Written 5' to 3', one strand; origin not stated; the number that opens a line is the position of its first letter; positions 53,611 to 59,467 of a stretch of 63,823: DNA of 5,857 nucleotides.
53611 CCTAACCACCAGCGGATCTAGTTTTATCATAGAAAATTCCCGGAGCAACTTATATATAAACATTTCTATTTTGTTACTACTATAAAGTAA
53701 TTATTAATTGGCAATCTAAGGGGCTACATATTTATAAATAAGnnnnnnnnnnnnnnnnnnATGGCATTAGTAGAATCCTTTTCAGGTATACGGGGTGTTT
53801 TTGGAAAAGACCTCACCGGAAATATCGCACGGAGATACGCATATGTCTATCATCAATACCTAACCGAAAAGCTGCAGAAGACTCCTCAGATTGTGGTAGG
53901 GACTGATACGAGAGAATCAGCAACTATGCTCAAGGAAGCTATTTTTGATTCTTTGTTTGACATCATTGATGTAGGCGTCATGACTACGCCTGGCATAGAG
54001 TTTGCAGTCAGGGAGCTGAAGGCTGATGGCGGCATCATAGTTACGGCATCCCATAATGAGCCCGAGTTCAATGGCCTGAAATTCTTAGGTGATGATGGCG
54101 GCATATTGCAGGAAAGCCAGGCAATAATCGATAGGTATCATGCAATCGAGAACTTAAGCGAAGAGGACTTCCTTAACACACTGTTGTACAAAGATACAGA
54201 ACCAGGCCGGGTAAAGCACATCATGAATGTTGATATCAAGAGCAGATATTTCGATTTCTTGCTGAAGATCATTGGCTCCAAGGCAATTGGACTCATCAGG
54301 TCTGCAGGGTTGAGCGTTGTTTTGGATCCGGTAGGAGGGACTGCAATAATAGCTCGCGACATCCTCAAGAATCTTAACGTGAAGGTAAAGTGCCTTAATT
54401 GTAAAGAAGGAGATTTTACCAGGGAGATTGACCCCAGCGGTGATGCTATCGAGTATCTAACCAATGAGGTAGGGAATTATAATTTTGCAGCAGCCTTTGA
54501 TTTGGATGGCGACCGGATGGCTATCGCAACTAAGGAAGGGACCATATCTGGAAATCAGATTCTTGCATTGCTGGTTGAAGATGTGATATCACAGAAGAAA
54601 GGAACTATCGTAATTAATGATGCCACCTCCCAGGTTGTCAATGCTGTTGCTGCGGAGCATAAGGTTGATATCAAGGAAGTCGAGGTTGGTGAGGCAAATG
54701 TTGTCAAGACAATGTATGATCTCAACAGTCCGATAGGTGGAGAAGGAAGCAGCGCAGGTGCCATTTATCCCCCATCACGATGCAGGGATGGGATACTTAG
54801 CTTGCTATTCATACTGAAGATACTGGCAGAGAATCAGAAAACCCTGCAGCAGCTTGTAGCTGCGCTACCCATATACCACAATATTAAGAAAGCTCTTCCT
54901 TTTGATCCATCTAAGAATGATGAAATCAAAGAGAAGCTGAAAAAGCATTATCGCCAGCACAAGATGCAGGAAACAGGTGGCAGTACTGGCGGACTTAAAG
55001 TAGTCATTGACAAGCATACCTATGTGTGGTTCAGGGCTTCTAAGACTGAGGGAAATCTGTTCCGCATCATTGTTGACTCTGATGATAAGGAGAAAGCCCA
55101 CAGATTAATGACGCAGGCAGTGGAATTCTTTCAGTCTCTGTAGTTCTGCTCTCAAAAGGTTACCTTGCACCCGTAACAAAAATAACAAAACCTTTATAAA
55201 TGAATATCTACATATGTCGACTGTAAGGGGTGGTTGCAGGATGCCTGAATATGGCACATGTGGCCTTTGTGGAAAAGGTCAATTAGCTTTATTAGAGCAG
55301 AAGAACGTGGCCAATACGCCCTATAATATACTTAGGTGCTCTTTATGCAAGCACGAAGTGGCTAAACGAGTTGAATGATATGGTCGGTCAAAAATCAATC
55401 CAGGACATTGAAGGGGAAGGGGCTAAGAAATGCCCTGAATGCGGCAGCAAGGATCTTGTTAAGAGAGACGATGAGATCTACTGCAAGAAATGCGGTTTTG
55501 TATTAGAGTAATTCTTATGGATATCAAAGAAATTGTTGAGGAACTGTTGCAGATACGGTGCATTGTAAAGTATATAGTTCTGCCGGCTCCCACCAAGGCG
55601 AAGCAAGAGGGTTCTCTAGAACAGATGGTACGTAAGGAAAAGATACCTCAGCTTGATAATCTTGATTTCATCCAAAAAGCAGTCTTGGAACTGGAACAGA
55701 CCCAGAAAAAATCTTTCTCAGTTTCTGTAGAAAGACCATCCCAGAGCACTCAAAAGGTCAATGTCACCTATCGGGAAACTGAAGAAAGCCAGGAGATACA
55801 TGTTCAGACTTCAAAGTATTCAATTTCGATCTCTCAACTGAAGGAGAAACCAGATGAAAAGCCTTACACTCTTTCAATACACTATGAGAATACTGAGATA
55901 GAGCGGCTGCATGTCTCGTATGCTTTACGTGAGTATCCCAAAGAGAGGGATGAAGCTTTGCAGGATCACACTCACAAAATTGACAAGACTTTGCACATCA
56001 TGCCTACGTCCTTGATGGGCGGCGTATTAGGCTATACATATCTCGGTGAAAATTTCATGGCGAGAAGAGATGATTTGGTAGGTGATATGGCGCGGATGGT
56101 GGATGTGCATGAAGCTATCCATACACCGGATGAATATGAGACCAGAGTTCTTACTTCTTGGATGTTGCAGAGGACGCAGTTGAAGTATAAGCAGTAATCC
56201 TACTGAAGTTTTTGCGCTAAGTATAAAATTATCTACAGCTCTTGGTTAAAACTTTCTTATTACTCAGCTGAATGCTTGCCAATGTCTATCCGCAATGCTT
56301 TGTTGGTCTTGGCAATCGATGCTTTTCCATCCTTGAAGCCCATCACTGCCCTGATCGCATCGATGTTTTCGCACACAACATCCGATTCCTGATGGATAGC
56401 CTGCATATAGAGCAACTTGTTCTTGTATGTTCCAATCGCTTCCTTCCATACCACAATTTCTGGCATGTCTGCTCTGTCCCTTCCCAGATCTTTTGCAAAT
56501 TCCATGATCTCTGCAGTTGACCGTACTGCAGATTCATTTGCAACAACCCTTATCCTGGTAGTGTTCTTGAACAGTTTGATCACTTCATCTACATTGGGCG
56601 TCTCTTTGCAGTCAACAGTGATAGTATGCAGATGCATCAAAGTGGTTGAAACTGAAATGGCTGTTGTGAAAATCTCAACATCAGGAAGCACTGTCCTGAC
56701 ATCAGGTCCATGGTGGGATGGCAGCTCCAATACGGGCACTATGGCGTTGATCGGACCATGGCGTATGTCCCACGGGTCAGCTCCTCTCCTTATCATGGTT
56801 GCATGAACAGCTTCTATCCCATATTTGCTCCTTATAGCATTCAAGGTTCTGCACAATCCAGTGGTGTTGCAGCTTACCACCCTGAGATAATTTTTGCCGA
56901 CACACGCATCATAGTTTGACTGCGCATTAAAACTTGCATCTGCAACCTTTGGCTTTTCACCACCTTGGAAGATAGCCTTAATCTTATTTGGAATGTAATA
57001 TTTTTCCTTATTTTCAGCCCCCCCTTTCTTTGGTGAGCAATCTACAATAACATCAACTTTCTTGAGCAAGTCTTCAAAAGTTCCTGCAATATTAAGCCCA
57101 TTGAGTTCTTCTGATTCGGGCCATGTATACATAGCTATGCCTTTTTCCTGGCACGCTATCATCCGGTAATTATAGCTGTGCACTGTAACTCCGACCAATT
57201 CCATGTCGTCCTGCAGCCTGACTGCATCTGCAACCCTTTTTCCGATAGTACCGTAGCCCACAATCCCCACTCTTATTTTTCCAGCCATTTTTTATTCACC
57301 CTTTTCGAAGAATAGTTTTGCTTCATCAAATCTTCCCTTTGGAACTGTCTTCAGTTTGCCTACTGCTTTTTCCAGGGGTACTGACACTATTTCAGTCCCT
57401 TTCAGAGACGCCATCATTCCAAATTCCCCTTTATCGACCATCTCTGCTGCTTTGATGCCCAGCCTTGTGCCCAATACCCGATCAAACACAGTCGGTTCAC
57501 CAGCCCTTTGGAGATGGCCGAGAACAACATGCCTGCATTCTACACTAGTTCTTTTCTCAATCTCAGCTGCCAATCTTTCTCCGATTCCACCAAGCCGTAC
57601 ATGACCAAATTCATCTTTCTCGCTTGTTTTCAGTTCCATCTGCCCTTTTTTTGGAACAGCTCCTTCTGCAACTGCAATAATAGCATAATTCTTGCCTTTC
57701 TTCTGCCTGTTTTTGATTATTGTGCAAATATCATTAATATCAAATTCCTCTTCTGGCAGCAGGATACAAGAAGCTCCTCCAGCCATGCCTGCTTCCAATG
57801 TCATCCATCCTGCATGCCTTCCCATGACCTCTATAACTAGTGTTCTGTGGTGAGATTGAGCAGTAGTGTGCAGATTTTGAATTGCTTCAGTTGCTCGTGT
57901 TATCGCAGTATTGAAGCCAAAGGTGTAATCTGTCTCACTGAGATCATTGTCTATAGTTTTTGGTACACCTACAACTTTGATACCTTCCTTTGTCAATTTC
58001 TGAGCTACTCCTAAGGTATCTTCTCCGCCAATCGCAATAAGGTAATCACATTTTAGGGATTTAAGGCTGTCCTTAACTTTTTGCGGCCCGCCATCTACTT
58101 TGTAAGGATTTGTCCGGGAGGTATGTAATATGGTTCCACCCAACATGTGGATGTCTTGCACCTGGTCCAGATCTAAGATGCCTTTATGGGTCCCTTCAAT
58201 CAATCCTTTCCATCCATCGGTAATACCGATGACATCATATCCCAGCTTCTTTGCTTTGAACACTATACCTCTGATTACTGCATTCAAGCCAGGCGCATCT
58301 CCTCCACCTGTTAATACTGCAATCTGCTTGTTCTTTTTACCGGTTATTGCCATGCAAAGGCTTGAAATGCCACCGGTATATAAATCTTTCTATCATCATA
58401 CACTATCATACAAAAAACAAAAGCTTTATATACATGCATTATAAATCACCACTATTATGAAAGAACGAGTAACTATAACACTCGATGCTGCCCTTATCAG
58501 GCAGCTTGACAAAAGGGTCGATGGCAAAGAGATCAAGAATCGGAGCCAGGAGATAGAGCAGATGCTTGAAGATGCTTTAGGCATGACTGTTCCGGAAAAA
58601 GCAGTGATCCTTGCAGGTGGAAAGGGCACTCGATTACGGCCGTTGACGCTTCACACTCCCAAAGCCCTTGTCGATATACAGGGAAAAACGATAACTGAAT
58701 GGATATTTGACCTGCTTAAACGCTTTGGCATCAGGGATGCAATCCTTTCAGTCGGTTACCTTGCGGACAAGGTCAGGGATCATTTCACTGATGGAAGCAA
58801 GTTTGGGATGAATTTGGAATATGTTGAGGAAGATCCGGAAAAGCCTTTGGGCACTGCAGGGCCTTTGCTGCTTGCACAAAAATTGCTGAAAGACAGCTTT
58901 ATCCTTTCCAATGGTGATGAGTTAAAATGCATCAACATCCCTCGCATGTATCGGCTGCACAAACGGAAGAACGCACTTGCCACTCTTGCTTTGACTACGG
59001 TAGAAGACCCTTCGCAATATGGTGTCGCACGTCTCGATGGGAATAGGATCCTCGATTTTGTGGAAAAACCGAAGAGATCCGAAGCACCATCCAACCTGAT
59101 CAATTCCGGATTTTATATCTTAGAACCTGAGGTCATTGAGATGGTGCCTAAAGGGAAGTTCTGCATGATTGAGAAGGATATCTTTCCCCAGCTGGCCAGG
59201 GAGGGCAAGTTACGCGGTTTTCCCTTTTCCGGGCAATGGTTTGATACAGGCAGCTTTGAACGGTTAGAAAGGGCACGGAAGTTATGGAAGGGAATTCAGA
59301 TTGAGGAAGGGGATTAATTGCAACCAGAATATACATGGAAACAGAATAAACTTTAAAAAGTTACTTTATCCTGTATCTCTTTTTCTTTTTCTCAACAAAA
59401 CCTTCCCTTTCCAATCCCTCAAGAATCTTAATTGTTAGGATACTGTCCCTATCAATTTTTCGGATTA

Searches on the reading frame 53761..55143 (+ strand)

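Call 73: search_protein_families(library=pfam, proteins=[window:53761-55143:+], max_evalue=0.000001)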
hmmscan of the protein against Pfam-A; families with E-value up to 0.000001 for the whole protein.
window:53761-55143:+ (460 aa): 3 families
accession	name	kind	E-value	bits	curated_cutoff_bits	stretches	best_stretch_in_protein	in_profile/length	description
PF02878.22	PGM_PMM_I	-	2.1e-29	102.4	22.5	1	8-130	7-135/138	Phosphoglucomutase/phosphomannomutase, alpha/beta/alpha domain I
PF02880.22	PGM_PMM_III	-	3.6e-20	72.7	20.7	1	264-369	2-111/115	Phosphoglucomutase/phosphomannomutase, alpha/beta/alpha domain III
PF02879.22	PGM_PMM_II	-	1.2e-08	35.9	29.3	1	162-260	2-103/103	Phosphoglucomutase/phosphomannomutase, alpha/beta/alpha domain II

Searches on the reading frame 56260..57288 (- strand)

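Call 73: search_protein_families(library=pfam, proteins=[window:56260-57288:-], max_evalue=0.000001)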
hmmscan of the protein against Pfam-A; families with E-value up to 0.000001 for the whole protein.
window:56260-57288:- (342 aa): 1 family
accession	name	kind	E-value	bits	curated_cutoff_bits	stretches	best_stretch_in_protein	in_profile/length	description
PF02800.25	Gp_dh_C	-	3.1e-26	92.3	24.4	1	145-297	1-157/158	Glyceraldehyde 3-phosphate dehydrogenase, C-terminal domain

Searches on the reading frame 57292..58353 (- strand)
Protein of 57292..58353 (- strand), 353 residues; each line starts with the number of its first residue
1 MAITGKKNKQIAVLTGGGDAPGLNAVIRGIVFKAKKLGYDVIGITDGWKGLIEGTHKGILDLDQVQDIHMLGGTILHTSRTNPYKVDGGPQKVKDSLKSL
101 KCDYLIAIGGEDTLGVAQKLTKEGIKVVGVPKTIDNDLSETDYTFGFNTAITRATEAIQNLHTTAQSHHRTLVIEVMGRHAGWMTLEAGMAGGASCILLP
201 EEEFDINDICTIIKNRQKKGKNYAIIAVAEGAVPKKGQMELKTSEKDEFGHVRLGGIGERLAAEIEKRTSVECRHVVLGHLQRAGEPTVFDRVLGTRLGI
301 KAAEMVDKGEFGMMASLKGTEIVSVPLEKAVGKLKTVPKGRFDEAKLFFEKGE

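Call 73: search_protein_families(library=pfam, proteins=[window:57292-58353:-], max_evalue=0.000001)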
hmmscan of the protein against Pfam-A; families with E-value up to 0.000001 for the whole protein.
window:57292-58353:- (353 aa): 1 family
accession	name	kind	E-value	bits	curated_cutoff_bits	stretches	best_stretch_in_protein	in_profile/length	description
PF00365.25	PFK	-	3.7e-101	338.6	30.9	1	10-305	1-276/277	Phosphofructokinase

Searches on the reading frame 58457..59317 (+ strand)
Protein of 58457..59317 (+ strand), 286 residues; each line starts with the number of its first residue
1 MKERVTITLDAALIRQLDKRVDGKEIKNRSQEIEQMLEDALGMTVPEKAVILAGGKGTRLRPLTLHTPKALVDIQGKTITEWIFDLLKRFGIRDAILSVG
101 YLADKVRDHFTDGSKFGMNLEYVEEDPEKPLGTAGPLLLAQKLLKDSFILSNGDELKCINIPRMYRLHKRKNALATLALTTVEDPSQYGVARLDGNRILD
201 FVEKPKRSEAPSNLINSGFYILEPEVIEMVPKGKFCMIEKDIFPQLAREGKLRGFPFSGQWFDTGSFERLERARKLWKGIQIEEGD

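Call 73: search_protein_families(library=pfam, proteins=[window:58457-59317:+], max_evalue=0.000001)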
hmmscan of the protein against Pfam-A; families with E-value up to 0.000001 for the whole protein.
window:58457-59317:+ (286 aa): 2 families
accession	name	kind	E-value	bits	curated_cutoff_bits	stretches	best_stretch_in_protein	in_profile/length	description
PF00483.29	NTP_transferase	-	3.5e-43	148.4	21.2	1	48-274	1-239/245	Nucleotidyl transferase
PF12804.13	NTP_transf_3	-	3.4e-09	37.5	27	1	49-128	1-68/160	MobA-like NTP transferase domain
